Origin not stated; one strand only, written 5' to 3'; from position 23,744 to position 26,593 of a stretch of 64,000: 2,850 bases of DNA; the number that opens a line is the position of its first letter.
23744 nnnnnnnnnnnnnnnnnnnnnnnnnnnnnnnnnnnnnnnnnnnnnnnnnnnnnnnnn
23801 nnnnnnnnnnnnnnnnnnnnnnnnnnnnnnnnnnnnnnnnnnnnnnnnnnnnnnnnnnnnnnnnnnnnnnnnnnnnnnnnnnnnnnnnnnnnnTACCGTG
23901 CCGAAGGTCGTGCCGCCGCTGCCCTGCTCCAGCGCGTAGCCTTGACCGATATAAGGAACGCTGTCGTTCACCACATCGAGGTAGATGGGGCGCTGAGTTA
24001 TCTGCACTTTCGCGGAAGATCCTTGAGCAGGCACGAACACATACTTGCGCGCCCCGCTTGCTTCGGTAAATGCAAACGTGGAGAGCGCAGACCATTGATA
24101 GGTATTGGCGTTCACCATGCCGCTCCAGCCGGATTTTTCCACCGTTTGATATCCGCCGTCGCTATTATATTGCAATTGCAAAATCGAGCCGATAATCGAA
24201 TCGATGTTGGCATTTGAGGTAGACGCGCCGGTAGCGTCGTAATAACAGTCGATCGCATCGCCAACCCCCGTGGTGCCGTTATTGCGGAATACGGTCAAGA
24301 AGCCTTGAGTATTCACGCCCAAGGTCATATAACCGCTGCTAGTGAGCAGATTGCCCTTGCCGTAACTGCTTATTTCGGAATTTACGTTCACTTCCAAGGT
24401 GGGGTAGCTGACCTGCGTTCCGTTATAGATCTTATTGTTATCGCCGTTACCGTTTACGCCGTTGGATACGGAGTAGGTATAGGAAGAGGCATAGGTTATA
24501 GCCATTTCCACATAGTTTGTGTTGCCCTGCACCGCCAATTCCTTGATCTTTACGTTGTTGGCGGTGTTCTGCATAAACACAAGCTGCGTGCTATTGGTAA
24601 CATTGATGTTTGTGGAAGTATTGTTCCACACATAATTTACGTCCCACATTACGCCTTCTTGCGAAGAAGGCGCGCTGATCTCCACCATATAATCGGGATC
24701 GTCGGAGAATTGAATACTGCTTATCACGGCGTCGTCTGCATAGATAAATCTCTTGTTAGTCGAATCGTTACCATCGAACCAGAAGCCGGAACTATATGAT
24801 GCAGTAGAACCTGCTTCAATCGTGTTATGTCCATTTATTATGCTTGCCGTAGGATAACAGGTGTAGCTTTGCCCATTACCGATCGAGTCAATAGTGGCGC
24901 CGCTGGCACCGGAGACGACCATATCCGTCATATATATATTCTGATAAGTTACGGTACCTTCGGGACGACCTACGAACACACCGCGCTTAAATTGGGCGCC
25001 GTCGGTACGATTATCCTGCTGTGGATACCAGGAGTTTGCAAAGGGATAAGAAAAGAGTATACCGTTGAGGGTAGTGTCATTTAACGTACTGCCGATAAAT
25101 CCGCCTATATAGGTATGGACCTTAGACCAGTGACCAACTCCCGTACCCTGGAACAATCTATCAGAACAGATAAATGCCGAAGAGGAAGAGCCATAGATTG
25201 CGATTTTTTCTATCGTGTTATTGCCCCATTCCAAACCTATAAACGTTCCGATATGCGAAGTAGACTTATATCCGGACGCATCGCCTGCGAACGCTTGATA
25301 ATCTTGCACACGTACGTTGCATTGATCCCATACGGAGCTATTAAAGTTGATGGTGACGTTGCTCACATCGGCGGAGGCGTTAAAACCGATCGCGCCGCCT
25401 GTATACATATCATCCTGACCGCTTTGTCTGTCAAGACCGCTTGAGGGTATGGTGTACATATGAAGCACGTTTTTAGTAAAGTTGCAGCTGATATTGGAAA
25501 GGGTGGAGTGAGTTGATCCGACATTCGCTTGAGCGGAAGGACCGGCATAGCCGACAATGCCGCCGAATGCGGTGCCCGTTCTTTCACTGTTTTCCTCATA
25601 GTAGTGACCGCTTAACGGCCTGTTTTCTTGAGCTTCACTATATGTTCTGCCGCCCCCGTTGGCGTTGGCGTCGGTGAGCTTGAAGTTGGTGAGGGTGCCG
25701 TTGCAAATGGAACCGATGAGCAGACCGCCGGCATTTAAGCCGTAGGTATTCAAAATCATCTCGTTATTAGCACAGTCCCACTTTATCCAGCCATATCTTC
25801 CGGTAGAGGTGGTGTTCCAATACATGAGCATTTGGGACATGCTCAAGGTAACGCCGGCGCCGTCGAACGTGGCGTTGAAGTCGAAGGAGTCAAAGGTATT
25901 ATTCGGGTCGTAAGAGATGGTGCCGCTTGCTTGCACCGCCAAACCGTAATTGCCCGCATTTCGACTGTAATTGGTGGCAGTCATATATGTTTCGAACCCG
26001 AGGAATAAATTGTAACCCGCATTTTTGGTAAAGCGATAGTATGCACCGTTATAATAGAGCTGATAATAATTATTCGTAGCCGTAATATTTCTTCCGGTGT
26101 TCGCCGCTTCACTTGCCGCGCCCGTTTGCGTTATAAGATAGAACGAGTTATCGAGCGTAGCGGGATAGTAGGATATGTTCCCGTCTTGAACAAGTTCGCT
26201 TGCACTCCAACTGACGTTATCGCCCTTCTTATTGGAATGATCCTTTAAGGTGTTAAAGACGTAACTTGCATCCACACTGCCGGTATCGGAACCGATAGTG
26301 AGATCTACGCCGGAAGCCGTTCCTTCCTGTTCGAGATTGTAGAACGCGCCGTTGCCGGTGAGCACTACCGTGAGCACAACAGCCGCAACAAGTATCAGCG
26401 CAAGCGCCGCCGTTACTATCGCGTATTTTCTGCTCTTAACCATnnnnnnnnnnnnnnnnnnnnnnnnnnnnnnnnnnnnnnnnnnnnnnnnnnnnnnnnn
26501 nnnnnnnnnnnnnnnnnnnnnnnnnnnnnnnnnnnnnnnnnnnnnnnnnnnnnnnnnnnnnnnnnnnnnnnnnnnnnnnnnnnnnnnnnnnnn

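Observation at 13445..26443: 4,332-aa adhesin anchored at both ends, with a GLUG-like head and about 35-40 MBG/YGX-like repeats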

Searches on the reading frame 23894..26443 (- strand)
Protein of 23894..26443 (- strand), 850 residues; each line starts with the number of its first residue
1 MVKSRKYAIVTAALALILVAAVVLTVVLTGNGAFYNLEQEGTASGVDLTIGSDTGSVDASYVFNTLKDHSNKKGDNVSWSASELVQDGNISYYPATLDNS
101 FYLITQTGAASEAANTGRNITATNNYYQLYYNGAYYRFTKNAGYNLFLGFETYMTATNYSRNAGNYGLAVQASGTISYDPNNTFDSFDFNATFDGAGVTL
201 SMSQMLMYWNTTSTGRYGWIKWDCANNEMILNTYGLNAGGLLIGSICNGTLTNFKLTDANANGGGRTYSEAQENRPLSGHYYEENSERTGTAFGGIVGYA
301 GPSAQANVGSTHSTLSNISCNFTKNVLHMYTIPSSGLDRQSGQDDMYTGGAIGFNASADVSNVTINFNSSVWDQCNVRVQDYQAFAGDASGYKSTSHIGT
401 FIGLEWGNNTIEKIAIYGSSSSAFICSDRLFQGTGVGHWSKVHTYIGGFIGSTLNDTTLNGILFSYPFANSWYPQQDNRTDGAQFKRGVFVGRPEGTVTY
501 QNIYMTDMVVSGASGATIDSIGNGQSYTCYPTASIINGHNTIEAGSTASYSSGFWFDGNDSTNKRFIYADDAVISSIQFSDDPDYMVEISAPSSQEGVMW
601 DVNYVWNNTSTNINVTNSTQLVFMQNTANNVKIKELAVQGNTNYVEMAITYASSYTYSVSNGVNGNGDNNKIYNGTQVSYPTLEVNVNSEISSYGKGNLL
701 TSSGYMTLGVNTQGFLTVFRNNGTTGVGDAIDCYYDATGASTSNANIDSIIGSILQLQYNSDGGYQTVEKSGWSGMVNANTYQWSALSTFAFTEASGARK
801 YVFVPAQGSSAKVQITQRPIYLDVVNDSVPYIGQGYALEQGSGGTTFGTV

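Call 13: find_homologous_proteins(query=window:23894-26443:-, max_evalue=0.001)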
Query window:23894-26443:- (850 aa): 4 proteins with E <= 0.001 among 8000 candidates.
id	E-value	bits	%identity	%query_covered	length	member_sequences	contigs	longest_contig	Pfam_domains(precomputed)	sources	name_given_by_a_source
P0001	1.1e-280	952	54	100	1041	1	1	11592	-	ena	-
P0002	6.8e-87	311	36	86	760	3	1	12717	-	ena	-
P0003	3.3e-80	289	31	100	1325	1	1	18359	-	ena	-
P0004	4.0e-65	239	35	73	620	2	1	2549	-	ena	-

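Call 20: search_protein_families(library=pfam, proteins=[window:23894-26443:-], max_evalue=1)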
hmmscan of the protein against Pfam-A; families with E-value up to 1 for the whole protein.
window:23894-26443:- (850 aa): 0 families

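Call 21: search_protein_families(library=ncbifam, proteins=[window:23894-26443:-], max_evalue=10)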
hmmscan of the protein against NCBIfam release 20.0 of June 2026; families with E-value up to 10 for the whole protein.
window:23894-26443:- (850 aa): 0 families

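Call 23: find_encoding_contigs(protein=P0003, flank=10000, max_places=3)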
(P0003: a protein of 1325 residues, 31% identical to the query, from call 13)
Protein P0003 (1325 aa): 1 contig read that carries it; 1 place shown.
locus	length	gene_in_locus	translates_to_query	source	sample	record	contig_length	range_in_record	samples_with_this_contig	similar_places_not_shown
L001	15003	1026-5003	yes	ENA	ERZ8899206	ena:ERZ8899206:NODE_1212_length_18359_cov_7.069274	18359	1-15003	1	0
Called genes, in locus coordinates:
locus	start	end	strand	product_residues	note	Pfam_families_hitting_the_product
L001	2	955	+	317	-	?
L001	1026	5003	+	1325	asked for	-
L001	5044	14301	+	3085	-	-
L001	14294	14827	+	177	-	-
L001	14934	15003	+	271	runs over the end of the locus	PF18912:DZR_2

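Call 24: find_encoding_contigs(protein=P0001, flank=10000, max_places=3)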
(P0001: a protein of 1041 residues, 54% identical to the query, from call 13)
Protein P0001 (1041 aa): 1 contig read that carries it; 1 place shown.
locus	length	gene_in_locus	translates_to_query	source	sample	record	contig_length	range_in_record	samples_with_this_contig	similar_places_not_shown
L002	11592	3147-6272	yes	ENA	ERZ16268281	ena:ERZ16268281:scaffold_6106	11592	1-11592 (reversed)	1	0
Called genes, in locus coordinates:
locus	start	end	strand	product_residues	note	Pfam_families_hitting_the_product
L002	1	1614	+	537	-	?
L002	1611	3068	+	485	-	-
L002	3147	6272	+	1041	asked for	-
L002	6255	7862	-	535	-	PF06418:CTP_synth_N, PF00117:GATase, PF07722:Peptidase_C26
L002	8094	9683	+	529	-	PF13522:GATase_6, PF13537:GATase_7, PF12481:DUF3700, PF00733:Asn_synthase, PF02540:NAD_synthase (faint), PF00733:Asn_synthase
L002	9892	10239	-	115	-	PF07883:Cupin_2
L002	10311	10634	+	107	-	PF01638:HxlR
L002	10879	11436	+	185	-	PF13302:Acetyltransf_3, PF13420:Acetyltransf_4 (weak), PF00583:Acetyltransf_1, PF13673:Acetyltransf_10, PF13508:Acetyltransf_7, PF08445:FR47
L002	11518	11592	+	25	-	?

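Call 25: find_encoding_contigs(protein=P0002, flank=10000, max_places=3)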
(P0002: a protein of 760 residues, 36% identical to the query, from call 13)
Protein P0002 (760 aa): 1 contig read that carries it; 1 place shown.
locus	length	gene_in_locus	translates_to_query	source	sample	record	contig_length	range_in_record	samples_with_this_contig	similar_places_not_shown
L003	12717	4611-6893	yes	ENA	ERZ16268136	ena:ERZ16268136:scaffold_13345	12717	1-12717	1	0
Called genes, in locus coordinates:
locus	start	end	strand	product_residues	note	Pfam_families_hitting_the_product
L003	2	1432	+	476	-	?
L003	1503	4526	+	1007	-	-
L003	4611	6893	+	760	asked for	-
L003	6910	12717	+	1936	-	?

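Call 29: find_related_loci(query=A2, collection=genome_contigs, flank=10000)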
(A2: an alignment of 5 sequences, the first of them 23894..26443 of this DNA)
Query A2 (850 aa) in genome_contigs; peptide patterns used: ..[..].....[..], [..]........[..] (x = any residue, [..] = any of these).
46 stretches matched a pattern; 3 encode a relative of the query (tblastn E <= 1e-3); 3 distinct loci.
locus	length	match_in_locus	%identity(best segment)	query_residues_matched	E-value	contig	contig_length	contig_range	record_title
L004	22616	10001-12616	36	1-850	3e-115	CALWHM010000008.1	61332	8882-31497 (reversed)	MAG: uncultured Clostridia bacterium isolate BRZ_DA__bin49 genome assembly, contig: BRZ_DA__NODE_686_length_61332_cov_7.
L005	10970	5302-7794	35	1-842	3e-111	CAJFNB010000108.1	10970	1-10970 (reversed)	Candidatus Alloclostridium intestinigallinarum isolate Chicken_8_mag_61 genome assembly, contig: MAGpy_11413_8_idba_bin_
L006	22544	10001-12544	34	1-843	3e-118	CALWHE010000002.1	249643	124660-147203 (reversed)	MAG: uncultured Christensenellaceae bacterium isolate BRZ_A__bin47 genome assembly, contig: BRZ_A__NODE_40_length_249643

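Call 46: predict_structure(alignment_id=A2)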
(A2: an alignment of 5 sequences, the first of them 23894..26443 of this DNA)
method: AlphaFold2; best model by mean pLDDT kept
length: 850 residues; sequences in the alignment: 5
mean_pLDDT: 47.5   pTM: 0.52
mean pLDDT of the five models: 47.5, 47.1, 44.1, 43.3, 43.3
residues with pLDDT >= 90: 12; 70-90: 150; 50-70: 182; < 50: 506
segments of 3 or more residues with pLDDT < 50: 1-8, 24-56, 160-163, 211-238, 265-276, 286-289, 304-310, 334-344, 377-394, 428-441, 472-491, 506-850
pLDDT, mean of each block of 10 residues (from residue 1): 44 63 44 31 35 53 85 73 85 90 84 63 85 87 83 65 71 78 59 78 72 34 29 41 61 79 51 49 55 57 47 71 72 45 51 61 72 56 36 51 60 67 57 37 53 60 58 38 43 53 45 27 31 24 27 31 30 35 43 39 43 33 38 36 41 32 31 26 22 25 28 25 26 28 29 23 25 26 29 28 31 30 26 23 26
secondary structure, 60 per line:
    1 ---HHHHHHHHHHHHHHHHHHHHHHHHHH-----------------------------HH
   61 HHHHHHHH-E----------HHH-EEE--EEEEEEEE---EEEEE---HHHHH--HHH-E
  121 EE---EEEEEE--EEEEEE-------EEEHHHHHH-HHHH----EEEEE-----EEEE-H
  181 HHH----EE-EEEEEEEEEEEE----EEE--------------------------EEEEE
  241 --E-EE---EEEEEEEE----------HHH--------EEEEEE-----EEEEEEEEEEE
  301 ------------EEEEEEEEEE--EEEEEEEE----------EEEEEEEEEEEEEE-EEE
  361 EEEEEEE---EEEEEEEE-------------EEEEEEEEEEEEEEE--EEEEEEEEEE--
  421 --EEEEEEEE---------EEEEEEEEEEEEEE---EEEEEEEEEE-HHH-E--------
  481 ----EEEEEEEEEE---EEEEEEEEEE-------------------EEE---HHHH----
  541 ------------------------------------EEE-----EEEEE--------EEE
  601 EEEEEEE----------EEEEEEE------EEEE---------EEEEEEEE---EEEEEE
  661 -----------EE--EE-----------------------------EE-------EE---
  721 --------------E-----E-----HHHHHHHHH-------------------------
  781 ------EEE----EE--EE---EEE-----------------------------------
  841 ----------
elements in order (helices of 4 or more, strands of 3 or more residues): H4-29 H59-68 E85-87 E90-97 E101-105 H109-113 E120-122 E126-131 E134-139 E147-149 H150-155 H157-160 E165-169 E175-178 H180-183 E191-202 E207-209 E236-240 E250-257 E279-284 E290-300 E313-322 E325-332 E343-356 E358-367 E371-378 E392-406 E409-418 E423-430 E440-453 E457-466 E485-494 E498-507 E527-529 H533-536 E577-579 E585-589 E598-607 E618-624 E631-634 E644-651 E655-660 H747-755 E787-789 E803-805

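Call 48: fold_search(model_id=the predicted structure, library=pdb)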
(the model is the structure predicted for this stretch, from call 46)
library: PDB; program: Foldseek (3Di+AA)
matches with E <= 10: 493; with E <= 0.001: 0
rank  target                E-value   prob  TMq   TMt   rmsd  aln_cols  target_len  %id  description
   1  8wm1_A                1.2e-03  0.51  0.12  0.18  18.9       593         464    9  DHS dehydratase (released 2024-10-02)
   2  6eu4_A                4.5e-02  0.06  0.07  0.09  26.7       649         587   11  Structure of Acinetobacter phage vb_AbaP_AS12 gp42 tailspike (released 2018-11-07)
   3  8iq9_B                1.1e-01  0.06  0.10  0.13  23.2       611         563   10  Crystal structure of trimeric K2-2 TSP in complex with tetrasaccharide and octasaccharide (released 2024-02-21)
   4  8iq5_A                1.1e-01  0.06  0.10  0.13  23.1       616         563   10  Crystal structure of trimeric K2-2 TSP (released 2024-02-21)
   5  5tfy_A                1.3e-01  0.84  0.08  0.29   9.0       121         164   14  The archaeal flagellum of Methanospirillum hungatei strain JF1. (released 2016-12-07)
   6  2e7h_MODEL_1_A        1.4e-01  0.54  0.07  0.34   9.5       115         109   14  Solution structure of the second fn3 domain from human Ephrin type-B receptor 4 (released 2007-07-10)
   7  5w6h_A                1.5e-01  0.06  0.09  0.11  22.8       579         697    9  Crystal structure of Bacteriophage CBA120 tailspike protein 4 enzymatically active domain (TSP4dN, orf213) (released 2018-10-24)
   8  6zz8_G                2.3e-01  0.91  0.08  0.50   4.3        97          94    9  MB_CRS6-15 bound to CrSAS-6_6HR (released 2021-07-07)
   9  7l0g_C                2.3e-01  0.51  0.07  0.39  12.8       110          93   11  Monobody 12VC1 Bound to HRAS(G12C) (released 2021-03-24)
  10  1uen_MODEL_1_A        2.4e-01  0.41  0.08  0.35  14.9       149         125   12  Solution Structure of The Third Fibronectin III Domain of Human KIAA0343 Protein (released 2003-11-19)
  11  5olp_A                2.6e-01  0.03  0.08  0.12  18.0       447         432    8  Galacturonidase (released 2017-11-29)
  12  8fn9_F                3.7e-01  0.44  0.07  0.39  11.4       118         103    8  Crystal structure of the C-terminal Fg domain of TNR with the single FN domain of PTPRZ (released 2023-07-12)
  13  7u23_E                3.9e-01  0.07  0.07  0.08  21.0       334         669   12  Single-chain LCDV-1 viral insulin-like peptide bound to IGF-1R ectodomain, leucine-zippered form (released 2022-11-16)
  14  1rmg_A                4.3e-01  0.06  0.10  0.15  18.3       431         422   10  RHAMNOGALACTURONASE A FROM ASPERGILLUS ACULEATUS (released 1998-03-04)
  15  7l0f_H                4.7e-01  0.33  0.07  0.36  12.1       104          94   12  Monobody 12VC3 Bound to HRAS(WT) (released 2021-03-24)
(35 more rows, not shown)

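Call 58: search_protein_representatives(alignment_id=A2)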
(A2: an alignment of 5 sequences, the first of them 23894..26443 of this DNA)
Query: 5 sequences, 1027 profile positions. Proteins with E-value up to 0.001 (for the whole library): 22; up to 1e-10: 15; up to 1e-30: 11. The best 22 are listed.
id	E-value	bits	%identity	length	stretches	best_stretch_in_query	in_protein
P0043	0.0e+00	1263.7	-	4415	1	1-999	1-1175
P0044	0.0e+00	1229.0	-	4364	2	1-994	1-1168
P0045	0.0e+00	1100.7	-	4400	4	1-1026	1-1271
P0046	1.8e-258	877.0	-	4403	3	1-994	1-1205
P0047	1.5e-241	821.0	-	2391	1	1-999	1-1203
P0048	3.3e-240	816.5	-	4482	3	1-1012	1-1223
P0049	4.1e-71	256.8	-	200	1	655-836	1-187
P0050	6.9e-61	222.9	-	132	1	1-135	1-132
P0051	1.4e-44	168.9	-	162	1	1-154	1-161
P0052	6.3e-33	130.3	-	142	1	345-477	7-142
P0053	3.7e-32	127.8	-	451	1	1-482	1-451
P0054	3.2e-27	111.4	-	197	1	191-298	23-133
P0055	1.6e-23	99.2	-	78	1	1-74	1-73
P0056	1.8e-13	65.9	-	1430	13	856-924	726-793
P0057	4.8e-13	64.5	-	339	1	1-336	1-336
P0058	2.9e-10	55.3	-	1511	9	850-926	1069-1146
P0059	1.9e-07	46.0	-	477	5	867-926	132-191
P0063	1.2e-04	36.7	-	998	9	848-923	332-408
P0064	3.7e-04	35.1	-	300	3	855-924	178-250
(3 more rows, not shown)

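Call 92: search_protein_families(library=pfam, proteins=[P0056, P0058, P0059, P0063, P0064], max_evalue=0.001)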
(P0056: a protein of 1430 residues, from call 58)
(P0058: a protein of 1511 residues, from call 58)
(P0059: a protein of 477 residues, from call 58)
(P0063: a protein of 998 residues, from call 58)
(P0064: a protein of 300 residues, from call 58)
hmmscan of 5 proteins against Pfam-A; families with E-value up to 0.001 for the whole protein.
P0056 (1430 aa): 3 families
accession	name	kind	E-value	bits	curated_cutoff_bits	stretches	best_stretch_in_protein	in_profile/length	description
PF18657.6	YDG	-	9.9e-40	135.1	25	4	243-311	2-84/85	YDG domain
PF00395.25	SLH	-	4.7e-31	106.9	20.8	3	1312-1353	1-42/44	S-layer homology domain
PF02368.24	Big_2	-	1.7e-09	37.9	22.8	1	1177-1235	5-66/79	Bacterial Ig-like domain (group 2)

P0058 (1511 aa): 6 families
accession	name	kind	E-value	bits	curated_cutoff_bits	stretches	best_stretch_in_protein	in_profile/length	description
PF18676.6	MBG_2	-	2.2e-93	307.4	25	10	972-1044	1-71/72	MBG domain (YGX type)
PF13517.12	FG-GAP_3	-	1.8e-19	70.5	26.9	2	288-343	1-60/61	FG-GAP-like repeat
PF01839.29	FG-GAP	-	8e-17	61.2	22.1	0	284-301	5-22/37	FG-GAP repeat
PF18962.6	Por_Secre_tail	-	1.7e-14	54.3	27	1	1440-1509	1-75/75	Secretion system C-terminal sorting domain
PF03422.21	CBM_6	-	1.7e-06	28.8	28.9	1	1309-1409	19-123/125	Carbohydrate binding module (family 6)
PF18657.6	YDG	-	1.7e-05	25.4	25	0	1047-1118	1-82/85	YDG domain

P0059 (477 aa): 2 families
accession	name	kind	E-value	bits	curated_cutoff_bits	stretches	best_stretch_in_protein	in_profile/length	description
PF16640.11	Big_3_5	-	2.5e-16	60.4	35.5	0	21-83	20-88/88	Bacterial Ig-like domain (group 3)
PF18887.5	MBG_3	-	6.5e-09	36.2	25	0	369-437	14-71/72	MBG domain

P0063 (998 aa): 2 families
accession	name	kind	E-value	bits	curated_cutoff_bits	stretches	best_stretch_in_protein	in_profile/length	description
PF18676.6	MBG_2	-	6.5e-149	485.2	25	9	317-389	1-72/72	MBG domain (YGX type)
PF16640.11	Big_3_5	-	5.2e-17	62.6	35.5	1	716-800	2-87/88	Bacterial Ig-like domain (group 3)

P0064 (300 aa): 3 families
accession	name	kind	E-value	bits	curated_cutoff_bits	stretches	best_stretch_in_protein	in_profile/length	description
PF18676.6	MBG_2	-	3.3e-49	165.8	25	3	156-228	1-72/72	MBG domain (YGX type)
PF18657.6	YDG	-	2.7e-07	31.2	25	0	155-220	4-80/85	YDG domain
PF18887.5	MBG_3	-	9.1e-05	22.9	25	0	82-150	8-70/72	MBG domain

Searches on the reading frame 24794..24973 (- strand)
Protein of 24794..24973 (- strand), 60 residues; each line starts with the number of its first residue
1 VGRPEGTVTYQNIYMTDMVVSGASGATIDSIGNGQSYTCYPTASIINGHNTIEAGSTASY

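Call 83: search_protein_families(library=pfam, proteins=[window:24794-24973:-], max_evalue=10)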
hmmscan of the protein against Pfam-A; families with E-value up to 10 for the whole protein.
window:24794-24973:- (60 aa): 0 families

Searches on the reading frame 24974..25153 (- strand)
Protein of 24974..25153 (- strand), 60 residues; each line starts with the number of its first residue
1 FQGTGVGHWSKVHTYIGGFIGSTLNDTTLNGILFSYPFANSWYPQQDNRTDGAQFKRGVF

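Call 83: search_protein_families(library=pfam, proteins=[window:24974-25153:-], max_evalue=10)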
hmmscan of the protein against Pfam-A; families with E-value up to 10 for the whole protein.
window:24974-25153:- (60 aa): 0 families

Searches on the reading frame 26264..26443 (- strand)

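Call 21: search_protein_families(library=ncbifam, proteins=[window:26264-26443:-], max_evalue=10)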
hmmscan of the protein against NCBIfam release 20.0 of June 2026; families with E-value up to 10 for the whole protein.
window:26264-26443:- (60 aa): 2 families
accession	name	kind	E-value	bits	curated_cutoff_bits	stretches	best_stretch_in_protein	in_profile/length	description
NF038083.1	CU044_5270_fam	subfamily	0.021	14.7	100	1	7-33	30-56/284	CU044_5270 family protein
NF047508.1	VWA_BatA_Lepto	exception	0.083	11.9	380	1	9-55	53-99/315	VWA domain-containing protein BatA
